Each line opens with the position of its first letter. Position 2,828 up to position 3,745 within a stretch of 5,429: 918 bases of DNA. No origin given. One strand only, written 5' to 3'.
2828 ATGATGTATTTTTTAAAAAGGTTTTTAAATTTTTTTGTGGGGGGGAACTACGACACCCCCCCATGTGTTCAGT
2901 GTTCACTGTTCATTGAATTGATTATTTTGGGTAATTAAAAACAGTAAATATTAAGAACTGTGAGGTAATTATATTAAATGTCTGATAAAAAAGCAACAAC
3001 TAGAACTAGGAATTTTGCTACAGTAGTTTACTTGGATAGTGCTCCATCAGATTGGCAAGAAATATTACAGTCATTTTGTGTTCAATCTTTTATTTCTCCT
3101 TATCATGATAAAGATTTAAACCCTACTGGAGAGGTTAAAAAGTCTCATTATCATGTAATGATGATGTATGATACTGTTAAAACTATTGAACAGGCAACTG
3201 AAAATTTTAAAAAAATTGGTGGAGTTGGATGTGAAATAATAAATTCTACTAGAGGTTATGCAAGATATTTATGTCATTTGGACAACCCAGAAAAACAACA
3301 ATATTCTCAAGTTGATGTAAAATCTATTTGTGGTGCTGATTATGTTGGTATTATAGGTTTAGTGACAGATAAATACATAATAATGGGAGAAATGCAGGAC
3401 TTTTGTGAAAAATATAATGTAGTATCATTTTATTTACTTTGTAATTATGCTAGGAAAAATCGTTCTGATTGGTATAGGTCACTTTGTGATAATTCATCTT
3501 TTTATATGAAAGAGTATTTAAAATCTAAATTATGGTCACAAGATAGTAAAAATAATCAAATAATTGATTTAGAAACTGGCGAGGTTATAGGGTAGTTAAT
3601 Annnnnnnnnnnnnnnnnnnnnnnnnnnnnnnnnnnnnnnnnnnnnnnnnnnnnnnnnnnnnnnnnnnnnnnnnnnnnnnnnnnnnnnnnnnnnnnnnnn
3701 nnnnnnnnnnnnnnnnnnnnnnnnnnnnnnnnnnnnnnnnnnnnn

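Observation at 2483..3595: Plasmid-type (pMV158 RepB + CopG-like) replication module inside a filamentous-phage genome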

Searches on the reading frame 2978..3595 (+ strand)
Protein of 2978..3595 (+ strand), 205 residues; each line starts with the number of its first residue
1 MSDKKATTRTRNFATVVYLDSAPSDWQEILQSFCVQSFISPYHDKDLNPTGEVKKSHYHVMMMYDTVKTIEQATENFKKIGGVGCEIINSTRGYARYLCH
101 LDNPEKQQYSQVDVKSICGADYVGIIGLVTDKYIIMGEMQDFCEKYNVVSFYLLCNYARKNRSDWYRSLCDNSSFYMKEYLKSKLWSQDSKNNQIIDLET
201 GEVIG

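Call 4: search_protein_families(library=pfam, proteins=[window:2978-3595:+], max_evalue=1)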
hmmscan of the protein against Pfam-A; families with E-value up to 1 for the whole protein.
window:2978-3595:+ (205 aa): 2 families
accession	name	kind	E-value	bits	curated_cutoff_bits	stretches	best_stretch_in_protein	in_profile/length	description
PF01719.23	Rep_OBD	-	2e-40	138.2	24.6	1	6-122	2-120/121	Plasmid replication protein, origin binding domain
PF21861.2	RepB_C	-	2.7e-12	46.9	27.3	1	129-183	1-55/58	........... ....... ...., C-terminal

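Call 5: search_protein_families(library=phrogs, proteins=[window:2978-3595:+], max_evalue=0.01)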
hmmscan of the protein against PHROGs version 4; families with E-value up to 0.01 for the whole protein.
window:2978-3595:+ (205 aa): 0 families

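Call 7: search_solved_structures(query=window:2978-3595:+, max_evalue=0.01, show_alignments=2)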
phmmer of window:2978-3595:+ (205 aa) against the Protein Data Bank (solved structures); distinct sequences matched with E-value up to 0.01: 3.
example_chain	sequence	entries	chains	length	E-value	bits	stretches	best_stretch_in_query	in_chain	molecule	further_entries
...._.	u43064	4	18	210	7.4e-11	45.3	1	8-176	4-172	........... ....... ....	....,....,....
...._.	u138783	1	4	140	1.7e-09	40.9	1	6-118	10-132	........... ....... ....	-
8amt_AAA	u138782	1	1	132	2.3e-09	40.4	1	8-118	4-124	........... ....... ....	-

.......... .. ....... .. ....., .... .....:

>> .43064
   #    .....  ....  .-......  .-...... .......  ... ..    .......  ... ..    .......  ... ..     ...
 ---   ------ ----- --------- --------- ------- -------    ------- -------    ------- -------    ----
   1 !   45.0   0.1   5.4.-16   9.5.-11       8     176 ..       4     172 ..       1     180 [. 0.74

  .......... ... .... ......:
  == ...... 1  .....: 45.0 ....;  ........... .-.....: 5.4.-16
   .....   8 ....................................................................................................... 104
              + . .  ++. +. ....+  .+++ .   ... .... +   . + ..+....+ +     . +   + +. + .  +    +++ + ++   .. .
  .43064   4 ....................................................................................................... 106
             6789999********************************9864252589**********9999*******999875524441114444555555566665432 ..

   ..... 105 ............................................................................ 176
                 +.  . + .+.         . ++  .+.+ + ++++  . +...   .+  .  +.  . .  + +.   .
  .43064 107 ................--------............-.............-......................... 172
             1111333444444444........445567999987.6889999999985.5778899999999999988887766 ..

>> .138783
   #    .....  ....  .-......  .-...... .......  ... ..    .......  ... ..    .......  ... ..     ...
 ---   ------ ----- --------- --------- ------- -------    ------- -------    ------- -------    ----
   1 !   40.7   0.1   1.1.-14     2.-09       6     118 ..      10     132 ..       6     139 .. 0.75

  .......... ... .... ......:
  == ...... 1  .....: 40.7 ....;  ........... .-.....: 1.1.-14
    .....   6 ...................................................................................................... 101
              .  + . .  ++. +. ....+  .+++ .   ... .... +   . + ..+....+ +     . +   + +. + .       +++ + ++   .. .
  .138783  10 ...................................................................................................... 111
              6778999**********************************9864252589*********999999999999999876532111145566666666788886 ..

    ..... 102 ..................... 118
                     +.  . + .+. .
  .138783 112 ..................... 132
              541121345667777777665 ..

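Call 8: search_dna_similar(query=window:2978-3595:+, collection=phages, mode=protein, max_rows=30)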
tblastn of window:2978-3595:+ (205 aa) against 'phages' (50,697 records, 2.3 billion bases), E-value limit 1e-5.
Records with a match: 38; places in all: 38; records where one place covers at least 80% of the query: 26.
Best place of each record, by identity: <60% 38.
By first word of the organism name: bajarodino 31; Dulem 4; Inovirus 3.
By host as written in the record: - 18; Peromyscus fraterculus 13; porcine 3; Propithecus coquereli 1; Eulemur coronatus 1; Varecia variegata 1; Lemur catta 1.
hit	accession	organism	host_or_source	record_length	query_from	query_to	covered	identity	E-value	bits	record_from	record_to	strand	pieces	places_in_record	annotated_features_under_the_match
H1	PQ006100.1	bajarodino virus 68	Peromyscus fraterculus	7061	6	190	90%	58.9%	1e-71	240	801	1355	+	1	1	replication initiator protein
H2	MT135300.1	Inovirus sp.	porcine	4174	9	186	87%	55.1%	3e-61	211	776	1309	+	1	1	none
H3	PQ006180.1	bajarodino virus 18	Peromyscus fraterculus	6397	1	186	91%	50.8%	6e-58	201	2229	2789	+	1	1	replication initiator protein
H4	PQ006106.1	bajarodino virus 62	Neotoma bryanti feces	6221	8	184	86%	52.5%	1e-57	201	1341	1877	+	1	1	replication initiator protein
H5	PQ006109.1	bajarodino virus 59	Dipodomys merriami feces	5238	5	203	97%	38.4%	7e-40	149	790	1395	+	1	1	replication initiator protein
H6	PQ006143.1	bajarodino virus 40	Neotoma bryanti feces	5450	1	188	92%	35.8%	5e-28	115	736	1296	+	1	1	replication initiator protein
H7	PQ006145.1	bajarodino virus 46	Neotoma bryanti feces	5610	1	182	89%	35.1%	4e-29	119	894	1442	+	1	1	replication initiator protein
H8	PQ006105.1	bajarodino virus 63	Neotoma bryanti feces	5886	3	182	88%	35.0%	2e-30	122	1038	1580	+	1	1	replication initiator protein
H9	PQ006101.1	bajarodino virus 67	Peromyscus fraterculus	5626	5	182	87%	34.8%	1e-27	114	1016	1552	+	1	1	replication initiator protein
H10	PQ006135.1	bajarodino virus 6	Neotoma bryanti feces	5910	2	202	98%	30.7%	8e-28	115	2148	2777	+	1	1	replication initiator protein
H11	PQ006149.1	bajarodino virus 6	Neotoma bryanti feces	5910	2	202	98%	30.7%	8e-28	115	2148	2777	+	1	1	replication initiator protein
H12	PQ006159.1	bajarodino virus 36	Peromyscus fraterculus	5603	1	176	86%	35.0%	7e-33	129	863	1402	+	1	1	replication initiator protein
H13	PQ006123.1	bajarodino virus 70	Chaetodipus spinatus feces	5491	1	182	89%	33.5%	1e-28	117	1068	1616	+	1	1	replication initiator protein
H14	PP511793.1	Dulem virus 59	Propithecus coquereli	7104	9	184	86%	34.6%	2e-21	97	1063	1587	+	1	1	replication protein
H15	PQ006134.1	bajarodino virus 7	Neotoma bryanti feces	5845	4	201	97%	29.3%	2e-24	105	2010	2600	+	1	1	replication initiator protein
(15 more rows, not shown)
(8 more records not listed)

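Call 9: search_dna_similar(query=window:2978-3595:+, collection=plasmids, mode=protein, max_rows=30)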
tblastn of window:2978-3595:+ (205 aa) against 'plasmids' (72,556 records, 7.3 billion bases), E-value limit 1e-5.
Records with a match: 412; places in all: 439; records where one place covers at least 80% of the query: 230.
Best place of each record, by identity: 60-80% 1; <60% 411.
By first word of the organism name: Enterococcus 126; Staphylococcus 77; Lactococcus 55; Streptococcus 32; Lactiplantibacillus 20; uncultured 17; Latilactobacillus 12; Mycoplasma 11; Lacticaseibacillus 6; Helicobacter 6; and 20 more.
By predicted mobility (MOB-suite, as given by PLSDB): non-mobilizable 232; mobilizable 172; conjugative 8.
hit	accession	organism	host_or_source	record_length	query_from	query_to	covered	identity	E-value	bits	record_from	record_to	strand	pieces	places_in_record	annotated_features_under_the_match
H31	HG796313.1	uncultured bacterium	-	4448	1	186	91%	56.1%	2e-64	221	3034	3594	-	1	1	CDS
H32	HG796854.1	uncultured bacterium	-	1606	2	203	99%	45.5%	1e-55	190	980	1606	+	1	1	none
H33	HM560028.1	uncultured bacterium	-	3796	4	204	98%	45.3%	2e-52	187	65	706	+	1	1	orf1: putative replication protein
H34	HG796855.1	uncultured bacterium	-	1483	59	204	71%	61.6%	1e-60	202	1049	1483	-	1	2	none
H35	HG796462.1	uncultured bacterium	-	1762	5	186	89%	46.7%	2e-55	191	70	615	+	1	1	none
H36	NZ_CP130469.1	Limosilactobacillus reuteri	mice,mixed culture,gastrointestinal ...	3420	1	191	93%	39.9%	5e-37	142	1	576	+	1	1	replication protein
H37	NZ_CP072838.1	Macrococcoides canis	bacterial culture,environment of small ...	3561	9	183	85%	42.9%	3e-41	155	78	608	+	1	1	replication protein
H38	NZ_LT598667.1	Enterococcus faecium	Homo sapiens,clinical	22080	2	183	89%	38.6%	1e-36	142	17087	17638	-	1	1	replication protein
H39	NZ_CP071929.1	Enterococcus faecium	Homo sapiens,rectal swab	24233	2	183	89%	38.6%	1e-36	142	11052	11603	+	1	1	replication protein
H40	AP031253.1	Enterococcus faecium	-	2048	2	183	89%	38.6%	8e-37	141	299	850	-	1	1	replication protein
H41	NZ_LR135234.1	Enterococcus faecium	-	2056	2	183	89%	38.6%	8e-37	141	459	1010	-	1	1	replication protein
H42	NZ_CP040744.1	Enterococcus faecium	Homo sapiens,urine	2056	2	183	89%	38.6%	8e-37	141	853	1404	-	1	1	replication protein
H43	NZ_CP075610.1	Enterococcus faecalis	Homo sapiens,feces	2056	2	183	89%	38.6%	8e-37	141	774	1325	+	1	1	replication protein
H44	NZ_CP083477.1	Enterococcus faecium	Homo sapiens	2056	2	183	89%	38.6%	8e-37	141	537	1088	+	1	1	replication protein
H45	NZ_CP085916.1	Enterococcus faecium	Homo sapiens,cell culture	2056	2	183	89%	38.6%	8e-37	141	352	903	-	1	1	replication protein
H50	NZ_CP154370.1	Staphylococcus xylosus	cell culture,Meju, a korean fermented ...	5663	3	184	89%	38.6%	4e-35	137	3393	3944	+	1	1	replication protein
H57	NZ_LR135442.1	Enterococcus faecium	-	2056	2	183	89%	38.0%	2e-36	140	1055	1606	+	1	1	replication protein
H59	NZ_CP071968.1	Enterococcus faecium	Homo sapiens,blood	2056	2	183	89%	38.0%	2e-36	140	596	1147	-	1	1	replication protein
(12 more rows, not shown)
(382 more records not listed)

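Call 33: find_homologous_proteins(query=window:2978-3595:+, max_evalue=1e-10)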
Query window:2978-3595:+ (205 aa): 3201 proteins with E <= 1e-10 among 3265 candidates; the best 120 are listed.
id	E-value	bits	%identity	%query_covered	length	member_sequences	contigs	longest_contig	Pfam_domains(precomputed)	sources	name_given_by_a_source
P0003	4.0e-137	472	100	100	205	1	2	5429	PF21861.3,PF01719.24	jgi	-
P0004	1.3e-111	389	80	100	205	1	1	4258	PF21861.3,PF01719.24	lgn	-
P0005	2.6e-111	388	82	100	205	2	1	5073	PF21861.3,PF01719.24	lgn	-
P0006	8.0e-110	383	80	100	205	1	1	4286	PF21861.3,PF01719.24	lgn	-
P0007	1.9e-109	382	80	98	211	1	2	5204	PF21861.3,PF01719.24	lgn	-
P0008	6.4e-109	380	79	99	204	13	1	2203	PF21861.3,PF01719.24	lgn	-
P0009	6.4e-109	380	79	100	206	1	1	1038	PF21861.3,PF01719.24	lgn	-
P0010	1.8e-108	379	80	100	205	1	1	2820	PF21861.3,PF01719.24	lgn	-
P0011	2.1e-104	366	76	100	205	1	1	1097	PF21861.3,PF01719.24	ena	-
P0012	4.5e-104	364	77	100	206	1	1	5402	PF21861.3,PF01719.24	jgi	jgi:hypothetical protein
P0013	1.3e-103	363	76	100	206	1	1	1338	PF21861.3,PF01719.24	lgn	-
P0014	2.1e-103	362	76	100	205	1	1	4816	PF21861.3,PF01719.24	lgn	-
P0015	2.6e-103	362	76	100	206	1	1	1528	PF21861.3,PF01719.24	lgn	-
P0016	1.1e-102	360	75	100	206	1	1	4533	PF21861.3,PF01719.24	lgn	-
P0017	2.0e-102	359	76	99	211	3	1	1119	PF21861.3,PF01719.24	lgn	-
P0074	3.4e-86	306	64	100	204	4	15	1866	PF21861.3,PF01719.24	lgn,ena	-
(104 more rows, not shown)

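Call 35: find_encoding_contigs(protein=P0005, flank=6000, max_places=2)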
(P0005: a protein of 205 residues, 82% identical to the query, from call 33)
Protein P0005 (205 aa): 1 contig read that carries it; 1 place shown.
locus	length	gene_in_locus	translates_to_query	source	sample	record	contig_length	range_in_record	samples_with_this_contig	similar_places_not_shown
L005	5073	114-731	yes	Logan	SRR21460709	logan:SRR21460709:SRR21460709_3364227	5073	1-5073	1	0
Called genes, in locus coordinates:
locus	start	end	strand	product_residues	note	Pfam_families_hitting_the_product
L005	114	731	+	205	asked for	PF01719:Rep_OBD, PF21861:RepB_C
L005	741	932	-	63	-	PF13443:HTH_26 (weak)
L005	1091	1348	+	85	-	-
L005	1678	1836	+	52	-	-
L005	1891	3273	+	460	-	-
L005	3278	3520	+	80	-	-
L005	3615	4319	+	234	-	PF05707:Zot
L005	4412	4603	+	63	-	-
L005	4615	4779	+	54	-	-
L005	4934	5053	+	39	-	-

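Call 36: find_encoding_contigs(protein=P0012, flank=6000, max_places=2)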
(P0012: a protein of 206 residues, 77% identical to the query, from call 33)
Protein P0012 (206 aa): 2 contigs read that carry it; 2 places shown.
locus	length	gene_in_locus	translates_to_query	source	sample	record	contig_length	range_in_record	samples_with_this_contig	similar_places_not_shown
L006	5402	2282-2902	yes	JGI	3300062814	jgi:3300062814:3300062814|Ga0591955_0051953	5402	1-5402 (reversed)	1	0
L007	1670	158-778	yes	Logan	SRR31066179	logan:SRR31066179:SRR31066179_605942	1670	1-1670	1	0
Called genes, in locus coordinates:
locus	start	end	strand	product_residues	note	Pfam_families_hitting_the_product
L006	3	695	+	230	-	?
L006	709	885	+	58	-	-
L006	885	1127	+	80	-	-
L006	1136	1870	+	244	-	PF05707:Zot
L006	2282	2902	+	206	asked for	PF01719:Rep_OBD, PF21861:RepB_C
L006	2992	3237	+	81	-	-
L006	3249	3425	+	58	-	-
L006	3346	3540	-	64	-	-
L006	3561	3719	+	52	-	-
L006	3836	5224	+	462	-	-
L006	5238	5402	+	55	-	?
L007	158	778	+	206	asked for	PF01719:Rep_OBD, PF21861:RepB_C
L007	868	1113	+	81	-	-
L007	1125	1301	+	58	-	-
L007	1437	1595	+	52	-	-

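Call 37: find_encoding_contigs(protein=P0074, flank=6000, max_places=3)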
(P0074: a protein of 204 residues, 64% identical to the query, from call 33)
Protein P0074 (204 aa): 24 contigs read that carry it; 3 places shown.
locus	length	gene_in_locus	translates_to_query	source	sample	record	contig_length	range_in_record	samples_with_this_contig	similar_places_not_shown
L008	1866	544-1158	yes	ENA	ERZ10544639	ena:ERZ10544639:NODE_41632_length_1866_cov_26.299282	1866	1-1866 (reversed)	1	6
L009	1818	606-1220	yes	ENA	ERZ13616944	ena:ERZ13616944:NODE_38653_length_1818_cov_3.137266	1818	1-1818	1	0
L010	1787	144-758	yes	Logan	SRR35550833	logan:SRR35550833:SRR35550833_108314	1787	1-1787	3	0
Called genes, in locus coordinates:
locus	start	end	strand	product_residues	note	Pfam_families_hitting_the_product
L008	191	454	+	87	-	-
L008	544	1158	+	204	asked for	PF01719:Rep_OBD, PF21861:RepB_C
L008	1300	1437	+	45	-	-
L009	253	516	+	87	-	-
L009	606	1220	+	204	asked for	PF01719:Rep_OBD, PF21861:RepB_C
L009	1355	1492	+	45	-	-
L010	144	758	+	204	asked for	PF01719:Rep_OBD, PF21861:RepB_C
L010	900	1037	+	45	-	-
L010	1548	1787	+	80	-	?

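Call 44: find_related_loci(query=window:2978-3595:+, collection=genome_contigs, flank=7000)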
Query window:2978-3595:+ (205 aa) in genome_contigs; peptide patterns used: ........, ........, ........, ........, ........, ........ (x = any residue, [..] = any of these).
55 stretches matched a pattern, but none encodes a relative of the query by tblastn (E <= 1e-3).

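Call 45: find_related_loci(query=window:2978-3595:+, collection=viral_contigs, flank=7000)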
Query window:2978-3595:+ (205 aa) in viral_contigs; peptide patterns used: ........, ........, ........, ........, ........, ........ (x = any residue, [..] = any of these).
4 stretches matched a pattern; 1 encode a relative of the query (tblastn E <= 1e-3); 1 distinct loci.
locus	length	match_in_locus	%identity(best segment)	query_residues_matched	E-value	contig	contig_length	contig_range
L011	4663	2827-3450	71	1-205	4e-103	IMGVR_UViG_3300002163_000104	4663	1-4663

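Call 47: find_related_loci(query=A1, collection=viral_contigs, flank=7000)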
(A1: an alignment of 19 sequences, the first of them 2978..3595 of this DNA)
Query A1 (205 aa) in viral_contigs; peptide patterns used: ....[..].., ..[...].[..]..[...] (x = any residue, [..] = any of these).
61 stretches matched a pattern; 13 encode a relative of the query (tblastn E <= 1e-3); 13 distinct loci.
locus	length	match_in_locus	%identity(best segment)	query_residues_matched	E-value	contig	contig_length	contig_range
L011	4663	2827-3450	71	1-205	7e-102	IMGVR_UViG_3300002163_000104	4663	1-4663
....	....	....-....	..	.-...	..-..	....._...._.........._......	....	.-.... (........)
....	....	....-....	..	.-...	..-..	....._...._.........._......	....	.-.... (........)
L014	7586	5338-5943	57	3-199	5e-74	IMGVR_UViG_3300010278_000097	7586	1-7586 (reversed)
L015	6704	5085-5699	55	1-204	1e-71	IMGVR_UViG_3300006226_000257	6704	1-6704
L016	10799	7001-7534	54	9-186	5e-64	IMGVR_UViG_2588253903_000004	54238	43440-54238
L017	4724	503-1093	48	1-199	1e-62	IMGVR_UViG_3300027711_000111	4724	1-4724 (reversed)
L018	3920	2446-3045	36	2-203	8e-42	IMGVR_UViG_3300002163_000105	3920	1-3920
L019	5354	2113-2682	35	1-188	5e-40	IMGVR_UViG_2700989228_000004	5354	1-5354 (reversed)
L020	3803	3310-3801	36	4-165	2e-34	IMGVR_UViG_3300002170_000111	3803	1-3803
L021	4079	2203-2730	32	9-184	3e-26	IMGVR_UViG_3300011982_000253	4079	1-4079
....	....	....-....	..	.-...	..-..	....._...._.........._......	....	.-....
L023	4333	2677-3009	37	9-119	8e-22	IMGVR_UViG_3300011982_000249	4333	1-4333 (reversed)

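Call 48: find_related_loci(query=A1, collection=genome_contigs, flank=7000)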
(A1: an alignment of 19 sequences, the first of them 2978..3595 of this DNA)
Query A1 (205 aa) in genome_contigs; peptide patterns used: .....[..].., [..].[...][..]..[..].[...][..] (x = any residue, [..] = any of these).
111 stretches matched a pattern; 88 encode a relative of the query (tblastn E <= 1e-3); the best 80 are kept; 79 distinct loci.
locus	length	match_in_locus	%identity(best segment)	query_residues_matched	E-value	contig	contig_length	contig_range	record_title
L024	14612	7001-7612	62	1-204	2e-86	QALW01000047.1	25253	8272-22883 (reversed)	MAG: Selenomonadales bacterium isolate CIM:MAG 469 contig_213756, whole genome shotgun sequence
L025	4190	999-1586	58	7-202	8e-80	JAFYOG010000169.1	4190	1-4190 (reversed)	MAG: Clostridia bacterium isolate RGIG7271 Water_buffalos_Cecum-4__c523187, whole genome shotgun sequence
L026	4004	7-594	58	9-204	3e-77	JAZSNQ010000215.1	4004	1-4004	MAG: Acutalibacteraceae bacterium isolate T1900044550_TS20190016.MAGScoT_cleanbin_000048 SGB_218_k141_2805927, whole gen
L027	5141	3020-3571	60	9-192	1e-75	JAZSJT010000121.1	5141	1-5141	MAG: Acutalibacteraceae bacterium isolate T1900044564_TS20190030.MAGScoT_cleanbin_000005 SGB_384_k141_2035479, whole gen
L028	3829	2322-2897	60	1-187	2e-74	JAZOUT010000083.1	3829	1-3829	MAG: Candidatus Aphodosoma sp. isolate T1900045531_YK20190225.MAGScoT_cleanbin_000019 SGB_7726_k141_156533, whole genome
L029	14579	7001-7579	59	2-194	8e-74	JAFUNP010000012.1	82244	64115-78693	MAG: Oscillospiraceae bacterium isolate RGIG4658 Roe_deer_Rectum-4__c127159, whole genome shotgun sequence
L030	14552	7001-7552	59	4-187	2e-73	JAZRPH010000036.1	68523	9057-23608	MAG: Acutalibacteraceae bacterium isolate T1900045381_YK20190071.MAGScoT_cleanbin_000001 SGB_6889_k141_718452, whole gen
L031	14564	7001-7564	58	1-186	1e-73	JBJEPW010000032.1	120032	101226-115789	MAG: Candidatus Fimenecus sp. isolate PUUB49_bin.003 NODE_36_length_120032_cov_17.754803, whole genome shotgun sequence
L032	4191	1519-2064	59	6-187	2e-73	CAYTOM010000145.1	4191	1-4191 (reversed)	MAG TPA_asm: uncultured Peptococcaceae bacterium isolate SRP313737_co1_131 genome assembly, contig: NODE_27864_length_41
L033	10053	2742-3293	58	8-191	5e-73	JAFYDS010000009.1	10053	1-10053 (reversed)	MAG: Clostridia bacterium isolate RGIG6997 Sheep_Rumen.Co__c137644, whole genome shotgun sequence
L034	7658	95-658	58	5-194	6e-73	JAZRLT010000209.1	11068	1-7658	MAG: Eubacteriales bacterium isolate T1900045429_YK20190120.MAGScoT_cleanbin_000059 SGB_7090_k141_1595042, whole genome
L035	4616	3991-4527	60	8-186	3e-72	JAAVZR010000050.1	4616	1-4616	MAG: Lachnospiraceae bacterium isolate ABMPRH_281_1 k141_271987, whole genome shotgun sequence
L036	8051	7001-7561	58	1-186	9e-72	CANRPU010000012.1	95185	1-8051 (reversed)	MAG: uncultured Lachnospiraceae bacterium isolate Lapin-018__bin18 genome assembly, contig: Lapin-018__NODE_166_length_9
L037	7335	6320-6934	52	8-204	1e-71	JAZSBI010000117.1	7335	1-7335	MAG: Acutalibacteraceae bacterium isolate T1900044928_TS20190394.MAGScoT_cleanbin_000039 SGB_3399_k141_3345247, whole ge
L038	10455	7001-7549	61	6-187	1e-71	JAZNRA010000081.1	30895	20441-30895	MAG: Acutalibacteraceae bacterium isolate T1900044821_TS20190287.MAGScoT_cleanbin_000009 SGB_2841_k141_2519146, whole ge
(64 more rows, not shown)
